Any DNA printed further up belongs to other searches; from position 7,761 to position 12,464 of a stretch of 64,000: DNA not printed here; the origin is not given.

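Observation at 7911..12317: Unusually large galactose-oxidase-like radical copper oxidase with an expanded propeller and a T9SS/FlgD-Ig sorting tail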

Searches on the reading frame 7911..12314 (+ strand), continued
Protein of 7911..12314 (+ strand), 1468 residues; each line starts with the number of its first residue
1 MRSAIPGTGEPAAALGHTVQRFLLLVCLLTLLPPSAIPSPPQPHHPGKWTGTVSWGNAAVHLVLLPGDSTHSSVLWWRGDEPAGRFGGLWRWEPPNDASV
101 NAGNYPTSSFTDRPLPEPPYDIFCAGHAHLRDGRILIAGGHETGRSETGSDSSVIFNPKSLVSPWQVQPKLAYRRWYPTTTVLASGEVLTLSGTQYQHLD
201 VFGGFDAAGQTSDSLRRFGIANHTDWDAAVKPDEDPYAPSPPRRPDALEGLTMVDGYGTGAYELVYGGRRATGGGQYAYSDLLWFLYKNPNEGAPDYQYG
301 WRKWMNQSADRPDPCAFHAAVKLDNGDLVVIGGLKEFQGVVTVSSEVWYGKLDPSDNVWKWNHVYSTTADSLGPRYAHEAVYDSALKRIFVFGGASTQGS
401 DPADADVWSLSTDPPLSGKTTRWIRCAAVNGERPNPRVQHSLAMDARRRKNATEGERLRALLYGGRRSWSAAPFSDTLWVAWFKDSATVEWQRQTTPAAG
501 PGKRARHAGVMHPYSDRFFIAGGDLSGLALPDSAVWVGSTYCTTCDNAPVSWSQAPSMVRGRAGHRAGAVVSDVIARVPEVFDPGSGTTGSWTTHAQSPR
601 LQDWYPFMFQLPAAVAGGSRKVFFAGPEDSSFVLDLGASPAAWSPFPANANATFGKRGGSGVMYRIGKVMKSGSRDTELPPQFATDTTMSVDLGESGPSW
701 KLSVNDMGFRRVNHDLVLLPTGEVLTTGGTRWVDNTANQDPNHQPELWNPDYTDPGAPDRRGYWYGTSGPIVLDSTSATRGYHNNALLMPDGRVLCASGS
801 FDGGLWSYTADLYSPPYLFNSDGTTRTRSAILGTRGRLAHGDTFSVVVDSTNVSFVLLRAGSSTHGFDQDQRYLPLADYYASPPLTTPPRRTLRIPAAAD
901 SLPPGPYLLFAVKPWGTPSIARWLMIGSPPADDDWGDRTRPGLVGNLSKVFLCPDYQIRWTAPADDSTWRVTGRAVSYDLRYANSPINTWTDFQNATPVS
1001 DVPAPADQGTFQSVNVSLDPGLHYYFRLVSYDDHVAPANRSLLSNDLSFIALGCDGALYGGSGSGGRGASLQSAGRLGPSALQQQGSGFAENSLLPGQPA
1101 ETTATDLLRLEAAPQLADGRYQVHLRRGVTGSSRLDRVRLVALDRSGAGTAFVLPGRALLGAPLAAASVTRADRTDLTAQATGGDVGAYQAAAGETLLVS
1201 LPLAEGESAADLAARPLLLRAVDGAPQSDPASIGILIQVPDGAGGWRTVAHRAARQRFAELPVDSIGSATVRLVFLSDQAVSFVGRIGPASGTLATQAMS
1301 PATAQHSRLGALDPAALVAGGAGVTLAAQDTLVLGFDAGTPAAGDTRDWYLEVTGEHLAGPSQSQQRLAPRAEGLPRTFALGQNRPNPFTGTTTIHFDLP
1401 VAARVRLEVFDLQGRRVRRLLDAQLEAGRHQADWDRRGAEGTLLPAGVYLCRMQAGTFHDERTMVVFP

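Call 10: find_homologous_proteins(query=A1, max_evalue=1e-10)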
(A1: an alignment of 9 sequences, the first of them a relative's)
Query A1 (9 sequences) (1468 aa, profile of the alignment): 155 proteins with E <= 1e-10 among 8000 candidates; the best 120 are listed.
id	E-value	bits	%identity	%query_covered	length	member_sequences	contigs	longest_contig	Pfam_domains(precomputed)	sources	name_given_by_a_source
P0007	0.0e+0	1812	31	69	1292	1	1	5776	PF13418.13,PF07250.18,PF24681.2,PF13854.13,PF13415.13,PF09118.18,PF24981.2,PF13860.13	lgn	-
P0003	0.0e+0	1728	33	97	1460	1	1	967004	PF07250.18,PF24681.2,PF13854.13,PF13415.13,PF09118.18,PF24981.2,PF01344.32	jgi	jgi:Domain of unknown function (DUF1929)/Galactose oxidase, central domain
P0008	0.0e+0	1725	30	67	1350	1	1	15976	PF07646.22,PF13418.13,PF07250.18,PF24681.2,PF13854.13,PF13415.13,PF09118.18,PF24981.2,PF01344.32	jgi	jgi:hypothetical protein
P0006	0.0e+0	1709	32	67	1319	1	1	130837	PF13418.13,PF07250.18,PF24681.2,PF13854.13,PF13415.13,PF09118.18,PF24981.2,PF13860.13,PF00041.28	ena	-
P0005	0.0e+0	1707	32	65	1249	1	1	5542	PF13418.13,PF07250.18,PF24681.2,PF13854.13,PF13415.13,PF09118.18,PF24981.2,PF01344.32,PF13860.13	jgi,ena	-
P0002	0.0e+0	1675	47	99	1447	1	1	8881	PF13418.13,PF07250.18,PF24681.2,PF13415.13,PF09118.18,PF24981.2,PF13860.13,PF16656.12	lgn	-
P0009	0.0e+0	1670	27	66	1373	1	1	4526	PF07646.22,PF13418.13,PF07250.18,PF24681.2,PF13854.13,PF13415.13,PF09118.18,PF24981.2,PF13860.13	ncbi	-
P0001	0.0e+0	1654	100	100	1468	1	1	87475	PF13418.13,PF07250.18,PF24681.2,PF13415.13,PF09118.18,PF24981.2,PF13860.13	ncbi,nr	ncbi:MAG: DUF1929 domain-containing protein [Candidatus Eisenbacteria bacterium]|nr:DUF1929 domain-c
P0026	2.0e-138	481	42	5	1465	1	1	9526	PF24996.1,PF07646.22,PF13418.13,PF24681.2,PF13854.13,PF13415.13,PF24981.2,PF01344.32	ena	-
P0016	3.0e-134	468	42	7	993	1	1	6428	PF07646.22,PF13418.13,PF24681.2,PF13854.13,PF13415.13,PF18962.8,PF24981.2,PF01344.32,PF13860.13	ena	-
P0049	3.9e-115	404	28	11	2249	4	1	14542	PF07646.22,PF13418.13,PF24681.2,PF13854.13,PF13415.13,PF24981.2,PF01344.32,PF19271.5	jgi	jgi:hypothetical protein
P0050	1.3e-113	399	33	6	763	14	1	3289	PF07646.22,PF13418.13,PF24681.2,PF13854.13,PF13415.13,PF18962.8,PF25852.1,PF24981.2,PF01344.32,PF13860.13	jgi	-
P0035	6.4e-112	394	43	6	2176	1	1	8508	PF07646.22,PF13418.13,PF24681.2,PF13854.13,PF13415.13,PF18962.8,PF24981.2,PF01344.32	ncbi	-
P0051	1.8e-110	389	31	11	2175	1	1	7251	PF07646.22,PF13418.13,PF24681.2,PF13854.13,PF15492.13,PF13415.13,PF18962.8,PF24981.2,PF01344.32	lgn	-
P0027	6.5e-105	370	39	8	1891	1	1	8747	PF01839.30,PF02089.22,PF13418.13,PF24681.2,PF13854.13,PF13415.13,PF13517.13,PF24981.2,PF01344.32,PF13860.13,PF24096.3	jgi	jgi:hypothetical protein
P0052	1.9e-103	366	34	10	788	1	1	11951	PF07646.22,PF13418.13,PF24681.2,PF13854.13,PF13415.13,PF24981.2,PF01344.32,PF13860.13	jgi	jgi:hypothetical protein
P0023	2.8e-101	358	38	6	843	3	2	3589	PF13418.13,PF24681.2,PF13854.13,PF13415.13,PF24981.2,PF01344.32,PF13860.13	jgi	jgi:hypothetical protein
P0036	5.3e-93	331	42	5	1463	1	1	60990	PF09479.17,PF13418.13,PF24681.2,PF13854.13,PF13415.13,PF24981.2,PF18998.7,PF01344.32,PF13860.13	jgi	jgi:uncharacterized repeat protein (TIGR02543 family)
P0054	1.2e-92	330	37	6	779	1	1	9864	PF13418.13,PF24681.2,PF13854.13,PF13415.13,PF24981.2,PF01344.32,PF13860.13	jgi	jgi:hypothetical protein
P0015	1.7e-92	329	29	35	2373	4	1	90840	PF07646.22,PF07250.18,PF13964.13,PF24681.2,PF13415.13,PF01833.31,PF17957.8,PF13385.14,PF09118.18,PF24981.2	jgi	-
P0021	4.9e-91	324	31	27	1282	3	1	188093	PF07646.22,PF24681.2,PF25832.1,PF17957.8,PF09118.18,PF01344.32,PF25210.2,PF07250.18,PF13964.13,PF18370.8,PF25833.1,PF00041.28,PF19077.7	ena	-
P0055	2.3e-90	322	30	15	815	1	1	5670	PF24996.1,PF07646.22,PF13418.13,PF24681.2,PF13854.13,PF13415.13,PF18962.8,PF24981.2,PF01344.32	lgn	-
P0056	2.4e-89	319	32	24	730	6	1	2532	PF13418.13,PF07250.18,PF13964.13,PF24681.2,PF13415.13,PF09118.18,PF24981.2,PF01344.32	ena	-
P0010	6.4e-86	307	34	24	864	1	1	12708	PF07646.22,PF13418.13,PF07250.18,PF24681.2,PF02369.23,PF09118.18,PF01344.32,PF02368.25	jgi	jgi:hypothetical protein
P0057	2.7e-84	302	31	24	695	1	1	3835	PF07646.22,PF13418.13,PF07250.18,PF24681.2,PF09118.18,PF01344.32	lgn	-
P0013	1.9e-80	289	33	24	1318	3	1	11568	PF07646.22,PF13418.13,PF07250.18,PF24681.2,PF02369.23,PF09118.18,PF01344.32,PF02368.25,PF26918.1,PF09134.17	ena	-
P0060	2.2e-80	289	28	25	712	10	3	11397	PF07646.22,PF07250.18,PF24681.2,PF13415.13,PF02369.23,PF09118.18,PF01344.32,PF25210.2,PF13620.13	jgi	jgi:hypothetical protein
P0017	6.3e-79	284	31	19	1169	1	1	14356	PF07250.18,PF13415.13,PF09118.18,PF24981.2,PF25210.2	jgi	jgi:hypothetical protein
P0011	4.9e-77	278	31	24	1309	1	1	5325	PF07646.22,PF13418.13,PF07250.18,PF24681.2,PF02369.23,PF09118.18,PF01344.32,PF02368.25,PF09134.17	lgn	-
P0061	1.2e-76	277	28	25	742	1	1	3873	PF07646.22,PF07250.18,PF13964.13,PF24681.2,PF09118.18,PF24981.2,PF22359.3,PF25210.2,PF02368.25,PF26918.1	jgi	jgi:hypothetical protein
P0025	3.8e-75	272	30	28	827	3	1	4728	PF00754.32,PF07646.22,PF13418.13,PF07250.18,PF13964.13,PF24681.2,PF01833.31,PF09118.18,PF24981.2,PF01344.32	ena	-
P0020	4.4e-72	262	33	17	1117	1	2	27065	PF24996.1,PF07646.22,PF13418.13,PF07250.18,PF13964.13,PF24681.2,PF13415.13,PF09118.18,PF24981.2,PF01344.32,PF25210.2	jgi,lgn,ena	jgi:hypothetical protein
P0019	3.5e-69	252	30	21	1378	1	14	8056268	PF21722.5,PF07250.18,PF13415.13,PF09118.18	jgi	jgi:hypothetical protein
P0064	4.2e-69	252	27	15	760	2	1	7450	PF07646.22,PF13418.13,PF24681.2,PF13854.13,PF13415.13,PF24981.2,PF01344.32,PF13860.13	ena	-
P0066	8.4e-65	237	31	21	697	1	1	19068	PF07250.18,PF09118.18,PF25833.1,PF00041.28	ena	-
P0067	1.3e-64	237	30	17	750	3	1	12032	PF07646.22,PF07250.18,PF24681.2,PF13415.13,PF13385.14,PF09118.18,PF24981.2,PF01344.32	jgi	jgi:Domain of unknown function (DUF1929)/Concanavalin A-like lectin/glucanases superfamily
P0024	2.3e-58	216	31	18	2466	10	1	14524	PF00801.27,PF25174.2,PF17892.8,PF03150.20,PF09118.18,PF17803.8,PF24684.2,PF18911.7,PF00754.32,PF07250.18,PF17963.8,PF22633.4,PF16819.12,PF21419.3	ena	-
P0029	6.0e-58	215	28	18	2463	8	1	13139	PF00801.27,PF17892.8,PF03150.20,PF09118.18,PF17803.8,PF24684.2,PF18911.7,PF00754.32,PF07250.18,PF17963.8,PF22633.4,PF16819.12,PF21419.3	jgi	-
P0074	1.1e-56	211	48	5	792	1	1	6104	PF07646.22,PF24681.2,PF13854.13,PF13415.13,PF24981.2,PF01344.32,PF13860.13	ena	-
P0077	4.8e-51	192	33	15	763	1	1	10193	PF07646.22,PF07250.18,PF09118.18,PF01344.32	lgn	-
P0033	2.1e-50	190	31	14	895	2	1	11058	PF24681.2,PF13415.13,PF18962.8,PF24981.2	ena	-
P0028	2.9e-46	176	34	10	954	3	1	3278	PF07646.22,PF07250.18,PF13964.13,PF07691.18,PF09118.18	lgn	-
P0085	4.7e-44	169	25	29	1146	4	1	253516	PF07250.18,PF24681.2,PF07691.18,PF13415.13,PF09118.18,PF00353.26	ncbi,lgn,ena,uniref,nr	ncbi:MAG: DUF1929 domain-containing protein [Fulvimarina manganoxydans]|uniref:galactose oxidase-lik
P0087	1.3e-43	167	25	29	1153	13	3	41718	PF07250.18,PF24681.2,PF07691.18,PF13415.13,PF09118.18,PF00353.26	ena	-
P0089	4.8e-43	165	28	6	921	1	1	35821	PF07646.22,PF13418.13,PF07250.18,PF13964.13,PF24681.2,PF13415.13,PF24981.2,PF01344.32,PF25210.2,PF13860.13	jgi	jgi:hypothetical protein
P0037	1.7e-39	154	31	10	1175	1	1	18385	PF08548.18,PF07250.18,PF24681.2,PF07691.18,PF13415.13,PF09118.18,PF00353.26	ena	-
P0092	3.0e-37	146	31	10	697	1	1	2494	PF07646.22,PF07250.18,PF09118.18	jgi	jgi:hypothetical protein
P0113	1.7e-27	114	27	14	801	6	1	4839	PF07250.18,PF09118.18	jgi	-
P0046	8.7e-27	111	31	6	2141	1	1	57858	PF21605.4,PF23598.2,PF01108.24,PF24758.2,PF00047.32,PF13855.13,PF16389.12,PF16656.12,PF07679.23,PF13895.13,PF13927.13,PF25019.1,PF00560.40,PF18962.8,PF12799.14,PF25833.1,PF13860.13,PF00041.28,PF10179.16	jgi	jgi:Leucine-rich repeat (LRR) protein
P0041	2.5e-20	90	38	6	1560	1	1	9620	PF08126.17,PF13715.13,PF13860.13,PF13620.13,PF22904.4,PF01483.28,PF01364.25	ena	-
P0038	5.8e-20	89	37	7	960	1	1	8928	PF15780.12,PF18962.8,PF13860.13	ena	-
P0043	5.5e-19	86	37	6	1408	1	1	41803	PF08126.17,PF18962.8,PF01364.25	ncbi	-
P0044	8.5e-19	85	33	8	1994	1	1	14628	PF08126.17,PF18962.8,PF13860.13,PF01364.25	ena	-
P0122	2.6e-18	83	40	6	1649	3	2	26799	PF01839.30,PF15907.12,PF13517.13,PF13860.13,PF01364.25,PF00041.28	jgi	jgi:WD40 repeat protein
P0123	3.3e-18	83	37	6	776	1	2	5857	PF18962.8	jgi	jgi:hypothetical protein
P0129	4.2e-17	79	38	6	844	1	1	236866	PF18962.8,PF00149.34,PF16656.12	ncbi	ncbi:MAG: fibronectin type III domain-containing protein [Stygiobacter sp.]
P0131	2.3e-16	77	40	6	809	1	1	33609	PF25778.2,PF13860.13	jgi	jgi:hypothetical protein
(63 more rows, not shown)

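Call 32: find_encoding_contigs(protein=P0003, flank=10000, max_places=2)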
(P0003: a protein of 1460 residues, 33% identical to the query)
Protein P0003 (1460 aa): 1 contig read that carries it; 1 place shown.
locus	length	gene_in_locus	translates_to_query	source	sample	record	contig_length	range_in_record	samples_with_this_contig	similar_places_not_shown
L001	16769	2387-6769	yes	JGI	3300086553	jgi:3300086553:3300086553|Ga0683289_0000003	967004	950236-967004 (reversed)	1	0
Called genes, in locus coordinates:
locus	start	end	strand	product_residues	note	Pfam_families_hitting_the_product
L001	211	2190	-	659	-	PF18962:Por_Secre_tail (weak)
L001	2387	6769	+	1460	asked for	PF01344:Kelch_1 (faint), PF07250:Glyoxal_oxid_N (weak), PF13415:Beta-prop_FBX42, PF13854:Kelch_HCF (faint), PF24681:Kelch_KLHDC2_KLHL20_DRC7, PF24981:Beta-prop_ATRN-LZTR1 (weak), PF07250:Glyoxal_oxid_N (weak), PF09118:GO-like_E_set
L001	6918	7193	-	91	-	-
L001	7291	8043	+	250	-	-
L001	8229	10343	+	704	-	PF04616:Glyco_hydro_43, PF13860:FlgD_ig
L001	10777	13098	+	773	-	PF17164:DUF5122 (faint), PF18962:Por_Secre_tail (weak)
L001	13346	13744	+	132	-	-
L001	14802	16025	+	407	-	-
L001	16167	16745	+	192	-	-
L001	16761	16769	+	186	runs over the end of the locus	-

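Call 33: find_encoding_contigs(protein=P0006, flank=10000, max_places=2)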
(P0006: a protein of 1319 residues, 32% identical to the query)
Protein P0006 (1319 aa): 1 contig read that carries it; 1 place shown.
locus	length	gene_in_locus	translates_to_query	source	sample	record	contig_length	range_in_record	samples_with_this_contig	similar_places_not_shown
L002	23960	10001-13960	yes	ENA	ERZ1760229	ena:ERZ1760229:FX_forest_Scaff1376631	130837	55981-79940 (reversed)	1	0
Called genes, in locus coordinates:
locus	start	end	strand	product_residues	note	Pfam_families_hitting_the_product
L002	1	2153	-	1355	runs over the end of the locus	PF08471:Ribonuc_red_2_N, PF02867:Ribonuc_red_lgC, PF14890:Intein_splicing, PF02867:Ribonuc_red_lgC, PF12637:TSCPD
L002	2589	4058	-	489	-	PF05787:PhoX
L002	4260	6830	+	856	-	PF08309:LVIVD (faint), PF13715:CarbopepD_reg_2 (faint), PF13620:CarboxypepD_reg (weak), PF13860:FlgD_ig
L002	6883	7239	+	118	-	-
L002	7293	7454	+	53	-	-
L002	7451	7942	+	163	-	-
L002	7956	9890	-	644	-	-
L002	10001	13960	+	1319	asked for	PF24681:Kelch_KLHDC2_KLHL20_DRC7, PF24981:Beta-prop_ATRN-LZTR1, PF13415:Beta-prop_FBX42, PF13415:Beta-prop_FBX42, PF24681:Kelch_KLHDC2_KLHL20_DRC7 (weak), PF07250:Glyoxal_oxid_N, PF09118:GO-like_E_set, PF13860:FlgD_ig, +3 more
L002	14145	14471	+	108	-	-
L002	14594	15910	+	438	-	PF02321:OEP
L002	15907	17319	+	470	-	PF19335:HMBD, PF25919:BSH_CusB, PF25973:BSH_CzcB, PF25869:3HB_CusB (weak), PF25954:Beta-barrel_RND_2, PF25967:RND-MFP_C, PF25989:YknX_C, PF25975:CzcB_C, +1 more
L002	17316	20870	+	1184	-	PF00873:ACR_tran, PF03176:MMPL (weak), PF00873:ACR_tran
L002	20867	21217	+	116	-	PF13473:Cupredoxin_1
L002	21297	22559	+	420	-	PF00999:Na_H_Exchanger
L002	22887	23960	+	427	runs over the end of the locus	-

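Call 38: find_encoding_contigs(protein=P0008, flank=10000, max_places=2)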
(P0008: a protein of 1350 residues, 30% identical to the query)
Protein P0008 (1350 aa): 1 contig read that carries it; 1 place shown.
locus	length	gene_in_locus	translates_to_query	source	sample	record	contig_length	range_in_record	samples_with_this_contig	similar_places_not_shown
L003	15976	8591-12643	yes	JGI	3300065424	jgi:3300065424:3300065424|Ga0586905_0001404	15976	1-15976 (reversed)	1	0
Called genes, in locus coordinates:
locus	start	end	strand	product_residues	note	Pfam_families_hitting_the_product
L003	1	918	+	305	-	?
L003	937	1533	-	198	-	PF25976:LpqB_N (faint)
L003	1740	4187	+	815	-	-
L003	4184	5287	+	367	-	-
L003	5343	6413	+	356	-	PF00953:Glycos_transf_4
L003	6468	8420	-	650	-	PF18962:Por_Secre_tail (weak)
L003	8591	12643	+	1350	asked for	PF01344:Kelch_1 (faint), PF24681:Kelch_KLHDC2_KLHL20_DRC7, PF13854:Kelch_HCF (weak), PF24981:Beta-prop_ATRN-LZTR1, PF13415:Beta-prop_FBX42, PF24981:Beta-prop_ATRN-LZTR1, PF07250:Glyoxal_oxid_N, PF09118:GO-like_E_set, +2 more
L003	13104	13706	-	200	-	PF13505:OMP_b-brl (weak)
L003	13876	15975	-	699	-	?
